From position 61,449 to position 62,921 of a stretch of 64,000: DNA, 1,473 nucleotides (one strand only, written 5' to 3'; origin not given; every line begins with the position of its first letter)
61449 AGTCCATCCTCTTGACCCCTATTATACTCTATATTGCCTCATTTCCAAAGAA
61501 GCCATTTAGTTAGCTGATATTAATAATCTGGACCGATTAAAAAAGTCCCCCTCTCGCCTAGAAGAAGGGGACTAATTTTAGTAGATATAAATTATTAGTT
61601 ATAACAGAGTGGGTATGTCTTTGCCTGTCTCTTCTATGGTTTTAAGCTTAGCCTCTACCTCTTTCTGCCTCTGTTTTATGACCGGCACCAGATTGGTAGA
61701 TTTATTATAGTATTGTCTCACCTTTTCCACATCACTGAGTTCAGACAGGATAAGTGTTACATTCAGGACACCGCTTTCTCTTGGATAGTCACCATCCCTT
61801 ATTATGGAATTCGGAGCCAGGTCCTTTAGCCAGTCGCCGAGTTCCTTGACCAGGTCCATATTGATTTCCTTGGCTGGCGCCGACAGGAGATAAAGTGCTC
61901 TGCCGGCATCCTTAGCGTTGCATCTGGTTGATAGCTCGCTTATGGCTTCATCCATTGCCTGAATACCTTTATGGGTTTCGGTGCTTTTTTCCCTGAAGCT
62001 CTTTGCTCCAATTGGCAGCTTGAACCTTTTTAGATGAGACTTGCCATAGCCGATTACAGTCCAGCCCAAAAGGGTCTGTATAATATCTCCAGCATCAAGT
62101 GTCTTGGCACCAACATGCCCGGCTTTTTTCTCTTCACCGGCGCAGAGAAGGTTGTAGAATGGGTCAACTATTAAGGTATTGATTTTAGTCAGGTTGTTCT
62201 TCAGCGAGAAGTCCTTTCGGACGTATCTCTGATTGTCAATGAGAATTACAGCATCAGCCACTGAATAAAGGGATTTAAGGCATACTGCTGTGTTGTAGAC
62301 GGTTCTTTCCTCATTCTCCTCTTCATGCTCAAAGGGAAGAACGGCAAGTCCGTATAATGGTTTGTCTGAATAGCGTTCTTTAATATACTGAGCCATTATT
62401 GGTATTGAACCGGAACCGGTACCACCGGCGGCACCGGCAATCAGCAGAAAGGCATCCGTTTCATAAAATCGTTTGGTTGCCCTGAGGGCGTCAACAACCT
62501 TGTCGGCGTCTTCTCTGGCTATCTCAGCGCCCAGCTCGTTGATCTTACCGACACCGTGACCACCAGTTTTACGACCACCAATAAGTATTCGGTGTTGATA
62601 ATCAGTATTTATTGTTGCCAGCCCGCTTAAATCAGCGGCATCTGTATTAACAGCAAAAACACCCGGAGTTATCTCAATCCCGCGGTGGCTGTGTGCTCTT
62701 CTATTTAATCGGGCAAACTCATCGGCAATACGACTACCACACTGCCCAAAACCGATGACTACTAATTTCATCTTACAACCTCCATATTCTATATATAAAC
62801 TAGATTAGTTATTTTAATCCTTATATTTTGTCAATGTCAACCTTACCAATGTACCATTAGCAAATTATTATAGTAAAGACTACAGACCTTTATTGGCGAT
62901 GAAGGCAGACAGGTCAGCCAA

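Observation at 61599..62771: CetZ/tubulin-like member of the FtsZ-tubulin superfamily in a bacterial housekeeping context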

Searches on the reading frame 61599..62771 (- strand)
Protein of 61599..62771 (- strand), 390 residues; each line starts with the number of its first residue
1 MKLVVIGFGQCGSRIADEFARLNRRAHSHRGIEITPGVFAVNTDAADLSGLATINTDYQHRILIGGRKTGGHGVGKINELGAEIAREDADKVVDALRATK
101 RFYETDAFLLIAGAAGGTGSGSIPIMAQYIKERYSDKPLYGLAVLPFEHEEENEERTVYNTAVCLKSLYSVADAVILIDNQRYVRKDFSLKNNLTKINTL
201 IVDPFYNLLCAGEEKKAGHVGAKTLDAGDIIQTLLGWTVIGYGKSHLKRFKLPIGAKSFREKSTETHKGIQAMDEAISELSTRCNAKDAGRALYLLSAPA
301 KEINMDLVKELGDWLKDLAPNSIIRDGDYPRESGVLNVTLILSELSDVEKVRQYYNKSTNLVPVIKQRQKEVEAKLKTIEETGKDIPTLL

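Call 3: search_protein_families(library=pfam, proteins=[window:61599-62771:-], max_evalue=1)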
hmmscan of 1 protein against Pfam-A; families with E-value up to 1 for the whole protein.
window:61599-62771:- (390 aa): 3 families
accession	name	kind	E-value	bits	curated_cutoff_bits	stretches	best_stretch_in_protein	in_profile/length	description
PF00091.31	Tubulin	-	1.4e-34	120.5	33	1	3-182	2-184/190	Tubulin/FtsZ family, GTPase domain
PF21011.2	CetZ_C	-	3.8e-17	62.8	21.6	1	189-356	3-176/180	Tubulin-like CetZ, C-terminal domain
PF13809.12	Tubulin_2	-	0.0003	20.6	27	1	109-200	165-258/356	Tubulin like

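Call 4: search_protein_families(library=ncbifam, proteins=[window:61599-62771:-], max_evalue=1)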
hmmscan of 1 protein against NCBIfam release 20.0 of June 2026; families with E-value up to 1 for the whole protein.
window:61599-62771:- (390 aa): 2 families
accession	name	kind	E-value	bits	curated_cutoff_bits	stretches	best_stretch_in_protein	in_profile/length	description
TIGR00065.1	ftsZ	equivalog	6.1e-20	71.8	295.2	1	2-202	19-196/353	cell division protein FtsZ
TIGR00858.1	bioF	equivalog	0.059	12.1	426.45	1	21-82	143-200/365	8-amino-7-oxononanoate synthase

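Call 5: search_solved_structures(query=window:61599-62771:-, max_evalue=10, show_alignments=3)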
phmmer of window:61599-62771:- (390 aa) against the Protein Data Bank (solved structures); distinct sequences matched with E-value up to 10: 214 (the best 60 are shown).
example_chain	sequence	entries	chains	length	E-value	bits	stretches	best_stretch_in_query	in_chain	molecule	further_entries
4b46_A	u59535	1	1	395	1.5e-46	162.8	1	1-382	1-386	CELL DIVISION PROTEIN FTSZ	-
4b45_A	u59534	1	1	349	5.6e-30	108.2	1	1-361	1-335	CELL DIVISION PROTEIN FTSZ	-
3zid_A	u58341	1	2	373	9.8e-16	61.4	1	3-230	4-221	TUBULIN/FTSZ, GTPASE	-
2r6r_1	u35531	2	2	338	7.2e-12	48.6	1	30-184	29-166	Cell division protein ftsZ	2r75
9v7v_A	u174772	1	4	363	3e-10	43.3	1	30-185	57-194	Cell division protein FtsZ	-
22hq_A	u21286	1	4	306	9e-09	38.4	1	50-242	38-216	Cell division protein FtsZ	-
22hr_A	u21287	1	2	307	9.1e-09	38.4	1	50-242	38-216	Cell division protein FtsZ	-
1w5e_A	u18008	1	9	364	1.2e-08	38.1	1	30-184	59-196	FTSZ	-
1w58_1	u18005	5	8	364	1.2e-08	38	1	30-184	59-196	CELL DIVISION PROTEIN FTSZ HOMOLOG 1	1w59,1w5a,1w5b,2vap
1fsz_A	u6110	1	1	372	1.3e-08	38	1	30-184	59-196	FTSZ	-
7ojc_A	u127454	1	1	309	1.7e-08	37.5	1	39-184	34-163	Cell division protein FtsZ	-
4m8i_A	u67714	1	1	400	2.5e-08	37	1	40-184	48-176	Cell division protein FtsZ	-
7ojb_A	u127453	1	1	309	4.3e-08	36.2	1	40-184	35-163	Cell division protein FtsZ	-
6yd1_A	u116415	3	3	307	4.4e-08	36.2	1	40-184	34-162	Cell division protein FtsZ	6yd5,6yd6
6rvm_A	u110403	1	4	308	4.4e-08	36.2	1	40-184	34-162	Cell division protein FtsZ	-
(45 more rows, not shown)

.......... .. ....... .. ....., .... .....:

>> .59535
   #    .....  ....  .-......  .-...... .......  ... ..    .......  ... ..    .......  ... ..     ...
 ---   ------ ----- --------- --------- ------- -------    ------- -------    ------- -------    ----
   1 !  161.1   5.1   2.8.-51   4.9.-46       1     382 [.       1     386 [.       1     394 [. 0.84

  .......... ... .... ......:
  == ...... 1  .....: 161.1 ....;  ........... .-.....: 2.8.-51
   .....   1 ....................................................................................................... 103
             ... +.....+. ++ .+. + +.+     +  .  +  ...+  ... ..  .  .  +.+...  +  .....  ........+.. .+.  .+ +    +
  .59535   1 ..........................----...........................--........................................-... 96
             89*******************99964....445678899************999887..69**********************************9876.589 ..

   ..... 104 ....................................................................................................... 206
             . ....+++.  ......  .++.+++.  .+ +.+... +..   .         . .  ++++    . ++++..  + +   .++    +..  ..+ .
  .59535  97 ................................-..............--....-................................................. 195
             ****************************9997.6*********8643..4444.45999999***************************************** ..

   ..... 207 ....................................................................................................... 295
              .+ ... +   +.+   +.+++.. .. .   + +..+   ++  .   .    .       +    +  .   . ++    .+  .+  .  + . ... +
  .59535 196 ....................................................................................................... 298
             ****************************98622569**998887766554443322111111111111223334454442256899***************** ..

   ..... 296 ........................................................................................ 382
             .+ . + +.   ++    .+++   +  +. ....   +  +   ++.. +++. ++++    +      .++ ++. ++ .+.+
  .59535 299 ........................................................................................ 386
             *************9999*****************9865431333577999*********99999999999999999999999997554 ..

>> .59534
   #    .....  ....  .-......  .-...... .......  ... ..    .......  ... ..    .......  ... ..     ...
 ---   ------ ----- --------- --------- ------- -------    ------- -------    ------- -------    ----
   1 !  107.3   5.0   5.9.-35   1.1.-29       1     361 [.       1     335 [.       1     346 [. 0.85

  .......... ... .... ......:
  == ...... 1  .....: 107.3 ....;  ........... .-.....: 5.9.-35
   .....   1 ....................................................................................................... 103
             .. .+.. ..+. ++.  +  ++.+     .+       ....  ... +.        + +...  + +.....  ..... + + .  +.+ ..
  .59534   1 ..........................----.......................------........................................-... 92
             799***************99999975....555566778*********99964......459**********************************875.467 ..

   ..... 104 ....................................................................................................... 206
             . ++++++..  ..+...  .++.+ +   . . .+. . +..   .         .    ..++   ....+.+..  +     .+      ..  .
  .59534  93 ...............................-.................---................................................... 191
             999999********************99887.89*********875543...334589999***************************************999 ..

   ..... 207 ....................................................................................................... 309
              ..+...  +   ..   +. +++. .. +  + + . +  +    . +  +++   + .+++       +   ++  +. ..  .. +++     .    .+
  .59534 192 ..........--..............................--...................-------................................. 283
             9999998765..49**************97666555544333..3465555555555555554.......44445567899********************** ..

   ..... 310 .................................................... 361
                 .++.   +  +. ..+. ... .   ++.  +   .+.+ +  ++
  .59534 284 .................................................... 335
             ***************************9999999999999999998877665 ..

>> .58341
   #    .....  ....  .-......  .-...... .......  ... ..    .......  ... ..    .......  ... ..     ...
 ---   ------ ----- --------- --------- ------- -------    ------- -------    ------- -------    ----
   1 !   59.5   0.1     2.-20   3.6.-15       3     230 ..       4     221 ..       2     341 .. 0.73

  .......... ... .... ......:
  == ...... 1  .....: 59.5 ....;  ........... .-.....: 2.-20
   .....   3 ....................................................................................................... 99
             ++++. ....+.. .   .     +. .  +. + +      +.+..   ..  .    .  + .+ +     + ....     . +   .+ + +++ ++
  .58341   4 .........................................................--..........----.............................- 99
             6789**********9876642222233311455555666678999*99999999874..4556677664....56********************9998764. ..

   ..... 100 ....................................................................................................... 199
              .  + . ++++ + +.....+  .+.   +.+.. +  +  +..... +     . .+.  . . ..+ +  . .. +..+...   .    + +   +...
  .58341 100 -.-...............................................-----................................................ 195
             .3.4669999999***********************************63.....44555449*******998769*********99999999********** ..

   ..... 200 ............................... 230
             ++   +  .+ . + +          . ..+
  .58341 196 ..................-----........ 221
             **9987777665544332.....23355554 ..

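Call 6: find_homologous_proteins(query=window:61599-62771:-, max_evalue=0.001)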
Query window:61599-62771:- (390 aa): 7488 proteins with E <= 0.001 among 8000 candidates; the best 120 are listed.
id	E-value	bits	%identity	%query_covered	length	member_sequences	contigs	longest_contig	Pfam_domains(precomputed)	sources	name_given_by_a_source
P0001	1.4e-255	865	100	100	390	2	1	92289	PF21011.3,PF00091.32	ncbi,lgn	-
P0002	9.1e-243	823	94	100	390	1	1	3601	PF21011.3,PF00091.32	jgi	-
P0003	1.1e-241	820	93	100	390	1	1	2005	PF21011.3,PF00091.32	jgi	jgi:cell division GTPase FtsZ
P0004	1.2e-241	820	94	100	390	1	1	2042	PF21011.3,PF00091.32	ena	-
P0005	2.4e-241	819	94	100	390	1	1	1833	PF21011.3,PF00091.32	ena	-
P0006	8.3e-241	817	93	100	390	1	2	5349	PF21011.3,PF00091.32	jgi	-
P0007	1.5e-240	816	93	100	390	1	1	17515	PF21011.3,PF00091.32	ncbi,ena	-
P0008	1.3e-236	803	91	100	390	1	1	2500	PF21011.3,PF00091.32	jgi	-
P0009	6.0e-234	794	89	100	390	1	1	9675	PF21011.3,PF00091.32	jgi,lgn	jgi:cell division GTPase FtsZ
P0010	7.0e-234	794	90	100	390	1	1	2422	PF21011.3,PF00091.32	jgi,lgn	-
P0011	1.8e-233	793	90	100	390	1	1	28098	PF21011.3,PF00091.32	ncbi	-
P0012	2.8e-233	792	90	100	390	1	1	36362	PF21011.3,PF00091.32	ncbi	-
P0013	2.9e-233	792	89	100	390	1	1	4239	PF21011.3,PF00091.32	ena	-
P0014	6.2e-233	791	90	100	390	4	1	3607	PF21011.3,PF00091.32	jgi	jgi:cell division GTPase FtsZ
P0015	8.5e-233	791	90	100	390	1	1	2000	PF21011.3,PF00091.32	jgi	-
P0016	1.4e-232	790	89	100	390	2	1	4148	PF21011.3,PF00091.32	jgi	-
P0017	1.9e-231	786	88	100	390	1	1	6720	PF21011.3,PF00091.32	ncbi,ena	-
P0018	5.2e-231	785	88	100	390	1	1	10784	PF21011.3,PF00091.32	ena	-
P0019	9.3e-231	784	88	100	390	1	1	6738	PF21011.3,PF00091.32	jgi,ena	jgi:cell division GTPase FtsZ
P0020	1.8e-230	783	88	100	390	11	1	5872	PF21011.3,PF00091.32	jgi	jgi:cell division GTPase FtsZ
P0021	4.0e-230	782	88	100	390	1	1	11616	PF21011.3,PF00091.32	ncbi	ncbi:MAG: tubulin/FtsZ family protein [Chloroflexota bacterium]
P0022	4.4e-230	782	88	100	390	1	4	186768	PF21011.3,PF00091.32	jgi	jgi:cell division GTPase FtsZ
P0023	5.6e-230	781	89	100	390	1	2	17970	PF21011.3,PF00091.32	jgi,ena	-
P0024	7.6e-230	781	89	100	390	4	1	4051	PF21011.3,PF00091.32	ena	-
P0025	1.2e-229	780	88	100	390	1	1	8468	PF21011.3,PF00091.32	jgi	-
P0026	1.4e-229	780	88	100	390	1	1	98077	PF21011.3,PF00091.32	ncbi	-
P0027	2.2e-229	779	88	100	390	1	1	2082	PF21011.3,PF00091.32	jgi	jgi:cell division GTPase FtsZ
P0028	3.1e-229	779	88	100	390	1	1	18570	PF21011.3,PF00091.32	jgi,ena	-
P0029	3.2e-229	779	88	100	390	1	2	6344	PF21011.3,PF00091.32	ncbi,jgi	jgi:cell division GTPase FtsZ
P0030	3.5e-229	779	88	100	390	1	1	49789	PF21011.3,PF00091.32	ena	-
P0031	8.1e-229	777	88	100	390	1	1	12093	PF21011.3,PF00091.32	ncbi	-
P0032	1.8e-228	776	88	100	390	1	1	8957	PF21011.3,PF00091.32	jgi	-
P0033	2.1e-228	776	88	100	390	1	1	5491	PF21011.3,PF00091.32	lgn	-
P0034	2.9e-228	776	87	100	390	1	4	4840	PF21011.3,PF00091.32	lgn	-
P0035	1.0e-227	774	88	100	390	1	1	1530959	PF21011.3,PF00091.32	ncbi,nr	ncbi:MAG: cell division protein FtsZ [Dehalococcoidia bacterium]|nr:MAG: cell division protein FtsZ 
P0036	1.4e-227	773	88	100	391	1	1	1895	PF21011.3,PF00091.32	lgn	-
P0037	1.7e-227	773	88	100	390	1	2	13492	PF21011.3,PF00091.32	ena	-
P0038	2.0e-227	773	88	100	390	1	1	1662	PF21011.3,PF00091.32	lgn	-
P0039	2.5e-227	773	88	100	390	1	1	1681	PF21011.3,PF00091.32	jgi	jgi:cell division GTPase FtsZ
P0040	3.9e-227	772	87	100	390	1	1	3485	PF21011.3,PF00091.32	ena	-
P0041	1.4e-226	770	86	100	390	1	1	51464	PF21011.3,PF00091.32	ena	-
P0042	1.8e-226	770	87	100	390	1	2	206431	PF21011.3,PF00091.32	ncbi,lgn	-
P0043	2.1e-226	769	88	100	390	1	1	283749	PF21011.3,PF00091.32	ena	-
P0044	2.2e-226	769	88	100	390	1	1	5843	PF21011.3,PF00091.32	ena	-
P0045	3.0e-226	769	87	100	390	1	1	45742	PF21011.3,PF00091.32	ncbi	ncbi:tubulin/FtsZ family protein [Chloroflexota bacterium]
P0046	5.0e-226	768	87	100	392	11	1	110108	PF21011.3,PF00091.32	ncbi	ncbi:tubulin/FtsZ family protein [Chloroflexota bacterium]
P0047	3.5e-225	765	87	100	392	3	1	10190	PF21011.3,PF00091.32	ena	-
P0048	1.5e-224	763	88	100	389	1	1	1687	PF21011.3,PF00091.32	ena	-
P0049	2.6e-224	763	87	100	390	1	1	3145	PF21011.3,PF00091.32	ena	-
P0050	3.6e-224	762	87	100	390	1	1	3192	PF21011.3,PF00091.32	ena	-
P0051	4.6e-224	762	87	100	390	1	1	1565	PF21011.3,PF00091.32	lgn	-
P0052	6.7e-224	761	87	100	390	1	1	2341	PF21011.3,PF00091.32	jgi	-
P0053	2.5e-223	759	89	97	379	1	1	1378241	PF21011.3,PF00091.32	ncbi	ncbi:MAG: cell division protein FtsZ, partial [Dehalococcoidia bacterium]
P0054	2.9e-223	759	86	100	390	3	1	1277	PF21011.3,PF00091.32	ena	-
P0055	3.5e-223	759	87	100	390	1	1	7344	PF21011.3,PF00091.32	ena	-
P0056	4.8e-223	758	87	100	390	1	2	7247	PF21011.3,PF00091.32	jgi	-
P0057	6.5e-223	758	86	100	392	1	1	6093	PF21011.3,PF00091.32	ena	-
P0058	7.1e-223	758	85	100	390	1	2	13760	PF21011.3,PF00091.32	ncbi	ncbi:MAG: tubulin/FtsZ family protein [Dehalococcoidales bacterium]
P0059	9.5e-223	757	85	100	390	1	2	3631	PF21011.3,PF00091.32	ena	-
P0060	9.8e-223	757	85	100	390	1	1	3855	PF21011.3,PF00091.32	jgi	jgi:cell division GTPase FtsZ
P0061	1.5e-222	757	87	100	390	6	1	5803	PF21011.3,PF00091.32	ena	-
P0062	2.4e-222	756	86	100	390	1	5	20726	PF21011.3,PF00091.32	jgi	jgi:cell division GTPase FtsZ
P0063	4.1e-222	755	86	100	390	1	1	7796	PF21011.3,PF00091.32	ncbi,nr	ncbi:MAG: cell division protein FtsZ [Dehalococcoidales bacterium]|nr:cell division protein FtsZ [De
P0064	4.8e-222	755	87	100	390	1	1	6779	PF21011.3,PF00091.32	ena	-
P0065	7.0e-222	755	85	100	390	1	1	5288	PF21011.3,PF00091.32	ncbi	-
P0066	7.8e-222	754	86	100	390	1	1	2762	PF21011.3,PF00091.32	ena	-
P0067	1.0e-221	754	85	100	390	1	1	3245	PF21011.3,PF00091.32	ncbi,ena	-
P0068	1.1e-221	754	86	100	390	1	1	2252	PF21011.3,PF00091.32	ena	-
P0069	1.2e-221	754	86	100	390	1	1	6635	PF21011.3,PF00091.32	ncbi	-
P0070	3.8e-221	752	85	100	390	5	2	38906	PF21011.3,PF00091.32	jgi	jgi:cell division GTPase FtsZ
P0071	8.9e-220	748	84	100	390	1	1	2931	PF21011.3,PF00091.32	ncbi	-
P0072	9.1e-220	748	84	100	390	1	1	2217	PF21011.3,PF00091.32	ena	-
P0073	9.1e-220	748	84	100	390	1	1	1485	PF21011.3,PF00091.32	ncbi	-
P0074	3.4e-219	746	84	100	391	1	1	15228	PF21011.3,PF00091.32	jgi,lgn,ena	-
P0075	8.4e-219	744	84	100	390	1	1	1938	PF21011.3,PF00091.32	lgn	-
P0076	1.6e-218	744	83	100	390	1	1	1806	PF21011.3,PF00091.32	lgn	-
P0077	3.1e-218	743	83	100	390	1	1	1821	PF21011.3,PF00091.32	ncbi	-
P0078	5.6e-218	742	85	100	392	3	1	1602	PF21011.3,PF00091.32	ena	-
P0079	6.2e-215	732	82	100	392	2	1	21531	PF21011.3,PF00091.32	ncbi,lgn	-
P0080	1.0e-212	724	83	100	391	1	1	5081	PF21011.3,PF00091.32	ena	-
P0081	1.2e-212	724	83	100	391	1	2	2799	PF21011.3,PF00091.32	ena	-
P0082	1.4e-212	724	83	100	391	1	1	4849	PF21011.3,PF00091.32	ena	-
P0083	6.5e-212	722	83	100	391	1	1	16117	PF21011.3,PF00091.32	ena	-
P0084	1.3e-211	721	82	100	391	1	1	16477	PF21011.3,PF00091.32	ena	-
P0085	3.5e-211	719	81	100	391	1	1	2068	PF21011.3,PF00091.32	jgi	-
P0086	4.3e-211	719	82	100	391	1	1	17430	PF21011.3,PF00091.32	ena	-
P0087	6.0e-211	719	82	100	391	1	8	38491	PF21011.3,PF00091.32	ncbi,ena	-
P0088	1.9e-210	717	81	100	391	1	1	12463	PF21011.3,PF00091.32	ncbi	-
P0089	2.8e-210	716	82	100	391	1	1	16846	PF21011.3,PF00091.32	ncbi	-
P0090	3.0e-210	716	82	100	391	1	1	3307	PF21011.3,PF00091.32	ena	-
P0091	3.5e-210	716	81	100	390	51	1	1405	PF21011.3,PF00091.32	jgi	jgi:cell division GTPase FtsZ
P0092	2.1e-209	714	81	100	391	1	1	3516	PF21011.3,PF00091.32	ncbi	-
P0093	1.2e-208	711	80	100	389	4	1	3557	PF21011.3,PF00091.32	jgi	jgi:tubulin-like protein CetZ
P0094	1.3e-208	711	82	100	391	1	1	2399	PF21011.3,PF00091.32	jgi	jgi:cell division GTPase FtsZ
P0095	1.6e-208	711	81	100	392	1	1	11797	PF21011.3,PF00091.32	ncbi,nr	ncbi:MAG: cell division protein FtsZ [Dehalococcoidaceae bacterium]|nr:cell division protein FtsZ [D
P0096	2.1e-208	710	81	100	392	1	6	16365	PF21011.3,PF00091.32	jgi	-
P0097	2.3e-208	710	81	100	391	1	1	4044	PF21011.3,PF00091.32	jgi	jgi:cell division GTPase FtsZ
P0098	2.9e-208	710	80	100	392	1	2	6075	PF21011.3,PF00091.32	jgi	-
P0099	3.0e-208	710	81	100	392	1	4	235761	PF21011.3,PF00091.32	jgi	-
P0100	6.6e-208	709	81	100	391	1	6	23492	PF21011.3,PF00091.32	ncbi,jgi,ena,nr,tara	ncbi:MAG: cell division protein FtsZ [Dehalococcoidales bacterium]|jgi:cell division GTPase FtsZ|nr:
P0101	8.1e-208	708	81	100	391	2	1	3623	PF21011.3,PF00091.32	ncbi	-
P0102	9.0e-208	708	81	100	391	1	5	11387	PF21011.3,PF00091.32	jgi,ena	jgi:cell division GTPase FtsZ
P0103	1.7e-207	707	81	100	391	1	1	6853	PF21011.3,PF00091.32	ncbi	-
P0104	9.6e-207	705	80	100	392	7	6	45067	PF21011.3,PF00091.32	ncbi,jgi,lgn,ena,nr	ncbi:MAG: tubulin/FtsZ family protein [Dehalococcoidales bacterium]|jgi:cell division GTPase FtsZ|nr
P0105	1.3e-206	704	79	100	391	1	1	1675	PF21011.3,PF00091.32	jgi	-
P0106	1.5e-206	704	80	100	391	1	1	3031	PF21011.3,PF00091.32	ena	-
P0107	1.6e-206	704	79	100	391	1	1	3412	PF21011.3,PF00091.32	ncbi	-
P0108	3.5e-206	703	79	100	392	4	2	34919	PF21011.3,PF00091.32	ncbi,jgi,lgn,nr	ncbi:MAG: tubulin/FtsZ family protein [Dehalococcoidales bacterium]|jgi:cell division GTPase FtsZ|nr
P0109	3.9e-205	699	78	100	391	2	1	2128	PF21011.3,PF00091.32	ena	-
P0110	6.8e-205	699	87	90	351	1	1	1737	PF21011.3,PF00091.32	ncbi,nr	ncbi:MAG: tubulin/FtsZ family protein, partial [Dehalococcoidales bacterium]|nr:tubulin/FtsZ family 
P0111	8.3e-204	695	79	100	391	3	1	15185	PF21011.3,PF00091.32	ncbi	-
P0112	1.1e-203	695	79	100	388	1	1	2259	PF21011.3,PF00091.32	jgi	jgi:cell division GTPase FtsZ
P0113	1.1e-203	695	78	100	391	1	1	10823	PF21011.3,PF00091.32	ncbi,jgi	jgi:cell division GTPase FtsZ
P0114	1.5e-203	694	78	100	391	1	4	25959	PF21011.3,PF00091.32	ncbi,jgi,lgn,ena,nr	ncbi:MAG: tubulin/FtsZ family protein [Dehalococcoidales bacterium]|jgi:cell division GTPase FtsZ|nr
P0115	3.3e-203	693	78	100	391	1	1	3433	PF21011.3,PF00091.32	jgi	jgi:cell division GTPase FtsZ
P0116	3.8e-203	693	77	100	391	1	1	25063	PF21011.3,PF00091.32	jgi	-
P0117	5.4e-203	692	78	100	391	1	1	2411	PF21011.3,PF00091.32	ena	-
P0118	9.4e-203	692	79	100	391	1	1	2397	PF21011.3,PF00091.32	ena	-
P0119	6.4e-202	689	77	100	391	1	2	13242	PF21011.3,PF00091.32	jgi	-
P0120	6.4e-202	689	78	100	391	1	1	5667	PF21011.3,PF00091.32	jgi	-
